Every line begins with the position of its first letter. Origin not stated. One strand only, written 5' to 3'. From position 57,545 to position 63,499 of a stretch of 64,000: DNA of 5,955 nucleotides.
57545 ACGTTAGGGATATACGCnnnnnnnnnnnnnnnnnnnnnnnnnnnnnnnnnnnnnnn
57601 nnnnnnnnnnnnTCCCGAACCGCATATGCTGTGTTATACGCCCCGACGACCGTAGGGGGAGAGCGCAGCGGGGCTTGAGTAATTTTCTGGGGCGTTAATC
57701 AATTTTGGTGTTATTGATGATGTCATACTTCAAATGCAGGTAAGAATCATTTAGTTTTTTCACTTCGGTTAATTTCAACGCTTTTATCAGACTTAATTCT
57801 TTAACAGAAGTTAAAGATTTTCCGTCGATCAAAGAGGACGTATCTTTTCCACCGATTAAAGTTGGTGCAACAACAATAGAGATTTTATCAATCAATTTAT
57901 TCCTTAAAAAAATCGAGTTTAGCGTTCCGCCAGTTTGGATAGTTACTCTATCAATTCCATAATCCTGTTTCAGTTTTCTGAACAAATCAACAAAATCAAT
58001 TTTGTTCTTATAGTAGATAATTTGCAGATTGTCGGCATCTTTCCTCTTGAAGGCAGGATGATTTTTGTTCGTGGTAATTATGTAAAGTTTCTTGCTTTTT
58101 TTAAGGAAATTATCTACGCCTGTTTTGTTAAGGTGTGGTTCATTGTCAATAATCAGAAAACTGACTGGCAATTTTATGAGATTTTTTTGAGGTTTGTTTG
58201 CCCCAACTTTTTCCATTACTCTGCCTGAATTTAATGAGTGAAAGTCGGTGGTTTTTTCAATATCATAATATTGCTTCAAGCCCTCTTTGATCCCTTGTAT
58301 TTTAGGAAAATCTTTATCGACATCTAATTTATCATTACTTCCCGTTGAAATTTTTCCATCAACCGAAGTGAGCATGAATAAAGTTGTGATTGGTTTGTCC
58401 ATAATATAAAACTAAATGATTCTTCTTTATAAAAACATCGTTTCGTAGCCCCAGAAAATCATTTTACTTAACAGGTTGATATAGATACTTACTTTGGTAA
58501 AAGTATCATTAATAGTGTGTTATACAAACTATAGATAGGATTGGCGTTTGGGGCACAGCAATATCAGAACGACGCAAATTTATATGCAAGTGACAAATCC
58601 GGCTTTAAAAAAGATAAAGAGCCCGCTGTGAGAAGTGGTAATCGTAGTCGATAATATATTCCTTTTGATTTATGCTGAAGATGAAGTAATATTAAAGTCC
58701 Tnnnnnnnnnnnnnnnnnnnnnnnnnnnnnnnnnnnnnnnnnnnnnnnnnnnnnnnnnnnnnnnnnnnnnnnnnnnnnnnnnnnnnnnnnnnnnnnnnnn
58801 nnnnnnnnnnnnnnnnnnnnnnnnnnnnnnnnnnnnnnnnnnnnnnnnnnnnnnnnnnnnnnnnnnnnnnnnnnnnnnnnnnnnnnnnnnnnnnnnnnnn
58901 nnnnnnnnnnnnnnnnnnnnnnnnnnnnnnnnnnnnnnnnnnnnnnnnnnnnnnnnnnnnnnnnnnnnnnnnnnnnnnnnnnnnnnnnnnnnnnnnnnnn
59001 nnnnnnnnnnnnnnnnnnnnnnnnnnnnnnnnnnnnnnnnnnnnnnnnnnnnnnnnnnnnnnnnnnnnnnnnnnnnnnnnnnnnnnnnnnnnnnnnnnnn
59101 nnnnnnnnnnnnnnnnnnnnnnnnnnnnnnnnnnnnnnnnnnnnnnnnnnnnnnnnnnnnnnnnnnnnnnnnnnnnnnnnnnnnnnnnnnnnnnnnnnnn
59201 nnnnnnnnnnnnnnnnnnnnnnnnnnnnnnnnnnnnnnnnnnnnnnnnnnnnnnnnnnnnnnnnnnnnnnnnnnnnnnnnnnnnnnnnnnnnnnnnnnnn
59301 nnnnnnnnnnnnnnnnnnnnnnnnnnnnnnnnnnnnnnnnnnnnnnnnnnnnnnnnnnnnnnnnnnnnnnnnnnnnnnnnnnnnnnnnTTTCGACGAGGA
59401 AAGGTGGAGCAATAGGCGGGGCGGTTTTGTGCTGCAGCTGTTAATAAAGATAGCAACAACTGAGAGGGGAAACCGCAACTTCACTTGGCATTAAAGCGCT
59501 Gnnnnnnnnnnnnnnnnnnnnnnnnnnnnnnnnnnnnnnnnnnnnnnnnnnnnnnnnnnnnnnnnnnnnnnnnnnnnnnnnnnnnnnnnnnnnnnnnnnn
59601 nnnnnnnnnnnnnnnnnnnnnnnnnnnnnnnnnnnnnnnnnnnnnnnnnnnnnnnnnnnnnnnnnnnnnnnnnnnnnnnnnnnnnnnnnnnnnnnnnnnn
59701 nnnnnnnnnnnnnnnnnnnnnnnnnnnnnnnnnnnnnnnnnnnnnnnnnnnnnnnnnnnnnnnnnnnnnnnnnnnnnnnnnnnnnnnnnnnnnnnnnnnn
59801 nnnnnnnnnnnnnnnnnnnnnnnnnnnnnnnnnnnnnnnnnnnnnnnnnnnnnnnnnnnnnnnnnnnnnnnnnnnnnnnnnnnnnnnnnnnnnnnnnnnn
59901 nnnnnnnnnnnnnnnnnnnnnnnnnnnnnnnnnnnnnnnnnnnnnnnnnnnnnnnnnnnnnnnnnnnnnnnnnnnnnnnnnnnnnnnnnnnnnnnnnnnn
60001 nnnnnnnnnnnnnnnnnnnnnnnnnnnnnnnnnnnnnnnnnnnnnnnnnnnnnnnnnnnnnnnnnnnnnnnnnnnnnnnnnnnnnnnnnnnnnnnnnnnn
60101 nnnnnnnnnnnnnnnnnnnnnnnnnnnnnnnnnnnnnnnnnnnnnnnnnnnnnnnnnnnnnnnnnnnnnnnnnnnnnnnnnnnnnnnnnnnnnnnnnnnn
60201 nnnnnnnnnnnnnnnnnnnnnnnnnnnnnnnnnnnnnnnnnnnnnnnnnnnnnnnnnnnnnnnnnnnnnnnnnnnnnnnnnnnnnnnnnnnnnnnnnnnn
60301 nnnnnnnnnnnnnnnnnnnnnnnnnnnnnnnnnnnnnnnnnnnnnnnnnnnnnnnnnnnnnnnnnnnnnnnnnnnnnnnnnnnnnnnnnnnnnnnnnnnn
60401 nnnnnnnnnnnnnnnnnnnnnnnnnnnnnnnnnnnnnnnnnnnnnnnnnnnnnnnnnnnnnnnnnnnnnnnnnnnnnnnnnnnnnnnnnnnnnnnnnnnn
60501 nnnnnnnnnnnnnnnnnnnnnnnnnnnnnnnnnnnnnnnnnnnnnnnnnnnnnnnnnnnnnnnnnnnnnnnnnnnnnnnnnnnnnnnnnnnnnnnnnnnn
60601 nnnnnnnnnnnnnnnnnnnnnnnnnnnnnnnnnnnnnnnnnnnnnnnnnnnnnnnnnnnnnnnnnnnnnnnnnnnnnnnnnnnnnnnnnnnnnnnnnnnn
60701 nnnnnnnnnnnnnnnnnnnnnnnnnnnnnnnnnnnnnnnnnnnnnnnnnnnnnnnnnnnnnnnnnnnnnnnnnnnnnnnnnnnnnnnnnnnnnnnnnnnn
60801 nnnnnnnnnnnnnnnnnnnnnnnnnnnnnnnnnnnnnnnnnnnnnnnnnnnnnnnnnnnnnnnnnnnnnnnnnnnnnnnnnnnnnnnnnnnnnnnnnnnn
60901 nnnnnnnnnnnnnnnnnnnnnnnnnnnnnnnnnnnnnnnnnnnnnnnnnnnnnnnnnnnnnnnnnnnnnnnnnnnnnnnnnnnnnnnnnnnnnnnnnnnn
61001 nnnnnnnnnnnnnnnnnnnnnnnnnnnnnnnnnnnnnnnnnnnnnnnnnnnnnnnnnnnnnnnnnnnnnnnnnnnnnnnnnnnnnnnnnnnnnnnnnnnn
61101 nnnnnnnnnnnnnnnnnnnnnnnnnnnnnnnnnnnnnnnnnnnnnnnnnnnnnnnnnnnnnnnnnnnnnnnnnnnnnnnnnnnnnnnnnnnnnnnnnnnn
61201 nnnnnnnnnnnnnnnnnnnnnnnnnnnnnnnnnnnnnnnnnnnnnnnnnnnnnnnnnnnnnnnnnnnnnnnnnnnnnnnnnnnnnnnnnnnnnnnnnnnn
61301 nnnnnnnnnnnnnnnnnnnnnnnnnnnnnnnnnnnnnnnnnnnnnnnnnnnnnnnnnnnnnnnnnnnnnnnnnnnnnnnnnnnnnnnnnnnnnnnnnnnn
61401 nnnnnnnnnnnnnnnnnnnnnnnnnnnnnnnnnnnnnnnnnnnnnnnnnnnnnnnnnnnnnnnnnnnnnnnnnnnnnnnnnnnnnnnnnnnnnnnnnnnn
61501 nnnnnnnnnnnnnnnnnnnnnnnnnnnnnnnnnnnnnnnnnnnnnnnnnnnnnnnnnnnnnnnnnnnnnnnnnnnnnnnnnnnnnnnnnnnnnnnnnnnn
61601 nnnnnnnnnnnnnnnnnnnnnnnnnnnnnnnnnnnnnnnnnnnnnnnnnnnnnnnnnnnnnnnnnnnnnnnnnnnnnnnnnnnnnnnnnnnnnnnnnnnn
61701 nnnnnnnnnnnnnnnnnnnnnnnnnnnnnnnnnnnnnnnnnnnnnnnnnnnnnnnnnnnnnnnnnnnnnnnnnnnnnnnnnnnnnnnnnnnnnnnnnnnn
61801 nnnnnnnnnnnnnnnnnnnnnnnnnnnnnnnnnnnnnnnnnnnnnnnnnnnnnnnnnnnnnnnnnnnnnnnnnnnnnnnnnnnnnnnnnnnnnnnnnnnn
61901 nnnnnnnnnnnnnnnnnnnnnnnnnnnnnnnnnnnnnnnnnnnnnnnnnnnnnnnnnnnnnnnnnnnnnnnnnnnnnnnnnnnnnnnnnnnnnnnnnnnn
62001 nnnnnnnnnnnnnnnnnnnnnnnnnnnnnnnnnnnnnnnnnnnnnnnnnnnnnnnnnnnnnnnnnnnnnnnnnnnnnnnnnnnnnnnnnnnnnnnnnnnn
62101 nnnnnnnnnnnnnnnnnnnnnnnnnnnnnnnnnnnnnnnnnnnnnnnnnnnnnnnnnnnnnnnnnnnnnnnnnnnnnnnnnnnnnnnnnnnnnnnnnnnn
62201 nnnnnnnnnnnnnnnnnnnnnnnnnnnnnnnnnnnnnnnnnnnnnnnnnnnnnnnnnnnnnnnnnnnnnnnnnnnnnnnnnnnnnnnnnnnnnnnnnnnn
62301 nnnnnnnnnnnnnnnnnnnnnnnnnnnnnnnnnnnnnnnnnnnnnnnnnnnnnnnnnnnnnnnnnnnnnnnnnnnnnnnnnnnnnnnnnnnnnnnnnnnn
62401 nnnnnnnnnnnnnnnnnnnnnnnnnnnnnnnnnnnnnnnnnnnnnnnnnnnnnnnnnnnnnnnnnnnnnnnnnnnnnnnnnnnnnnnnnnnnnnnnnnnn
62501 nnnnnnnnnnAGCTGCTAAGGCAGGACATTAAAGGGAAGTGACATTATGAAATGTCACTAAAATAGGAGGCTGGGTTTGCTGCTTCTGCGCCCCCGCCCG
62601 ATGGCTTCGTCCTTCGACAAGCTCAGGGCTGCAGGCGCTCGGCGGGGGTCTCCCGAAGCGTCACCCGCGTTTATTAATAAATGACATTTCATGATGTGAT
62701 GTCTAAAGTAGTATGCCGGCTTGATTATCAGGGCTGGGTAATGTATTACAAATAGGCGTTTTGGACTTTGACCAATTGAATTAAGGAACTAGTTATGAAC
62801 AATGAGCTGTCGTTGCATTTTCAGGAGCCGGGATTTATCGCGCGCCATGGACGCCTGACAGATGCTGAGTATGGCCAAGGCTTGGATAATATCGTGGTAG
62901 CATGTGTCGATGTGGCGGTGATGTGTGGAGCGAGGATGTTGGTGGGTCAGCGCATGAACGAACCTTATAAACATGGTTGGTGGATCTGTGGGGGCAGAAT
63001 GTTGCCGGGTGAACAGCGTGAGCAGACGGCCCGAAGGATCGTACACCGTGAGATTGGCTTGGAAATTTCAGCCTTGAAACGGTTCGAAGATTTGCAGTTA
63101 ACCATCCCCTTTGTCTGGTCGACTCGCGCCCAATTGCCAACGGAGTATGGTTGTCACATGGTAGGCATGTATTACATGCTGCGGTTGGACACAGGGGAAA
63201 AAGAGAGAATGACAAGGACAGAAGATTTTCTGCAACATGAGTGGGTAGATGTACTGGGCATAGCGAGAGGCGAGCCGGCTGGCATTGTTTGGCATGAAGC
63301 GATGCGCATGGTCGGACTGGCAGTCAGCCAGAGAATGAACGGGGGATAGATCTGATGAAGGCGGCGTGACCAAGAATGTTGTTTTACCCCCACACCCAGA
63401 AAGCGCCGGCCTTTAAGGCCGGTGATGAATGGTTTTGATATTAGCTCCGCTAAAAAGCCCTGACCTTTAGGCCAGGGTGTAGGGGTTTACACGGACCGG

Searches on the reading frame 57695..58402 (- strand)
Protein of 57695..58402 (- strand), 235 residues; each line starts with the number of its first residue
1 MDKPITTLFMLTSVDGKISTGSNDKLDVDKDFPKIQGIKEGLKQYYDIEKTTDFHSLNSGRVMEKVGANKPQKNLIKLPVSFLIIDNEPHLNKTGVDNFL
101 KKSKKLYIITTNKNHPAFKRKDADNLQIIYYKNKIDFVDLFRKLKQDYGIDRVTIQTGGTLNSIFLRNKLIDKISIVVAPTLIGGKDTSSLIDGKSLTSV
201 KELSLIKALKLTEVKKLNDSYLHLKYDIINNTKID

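Call 69: search_protein_families(library=pfam, proteins=[window:57695-58402:-], max_evalue=0.001)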
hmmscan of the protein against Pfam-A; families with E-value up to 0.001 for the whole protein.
window:57695-58402:- (235 aa): 1 family
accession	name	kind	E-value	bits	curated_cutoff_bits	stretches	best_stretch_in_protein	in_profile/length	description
PF01872.23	RibD_C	-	1.5e-19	71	24.1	1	7-216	4-190/197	RibD C-terminal domain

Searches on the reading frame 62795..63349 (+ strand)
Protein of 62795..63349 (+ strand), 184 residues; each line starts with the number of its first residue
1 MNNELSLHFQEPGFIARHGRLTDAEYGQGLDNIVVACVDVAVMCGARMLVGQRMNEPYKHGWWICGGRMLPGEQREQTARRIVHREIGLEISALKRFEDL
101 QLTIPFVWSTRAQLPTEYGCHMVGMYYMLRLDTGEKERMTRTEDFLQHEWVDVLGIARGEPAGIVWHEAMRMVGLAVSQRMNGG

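Call 69: search_protein_families(library=pfam, proteins=[window:62795-63349:+], max_evalue=0.001)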
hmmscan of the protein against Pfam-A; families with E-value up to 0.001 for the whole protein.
window:62795-63349:+ (184 aa): 1 family
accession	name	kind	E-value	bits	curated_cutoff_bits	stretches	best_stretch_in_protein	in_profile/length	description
PF00293.34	NUDIX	-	2.3e-11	44.2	21.1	1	40-154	8-116/134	NUDIX domain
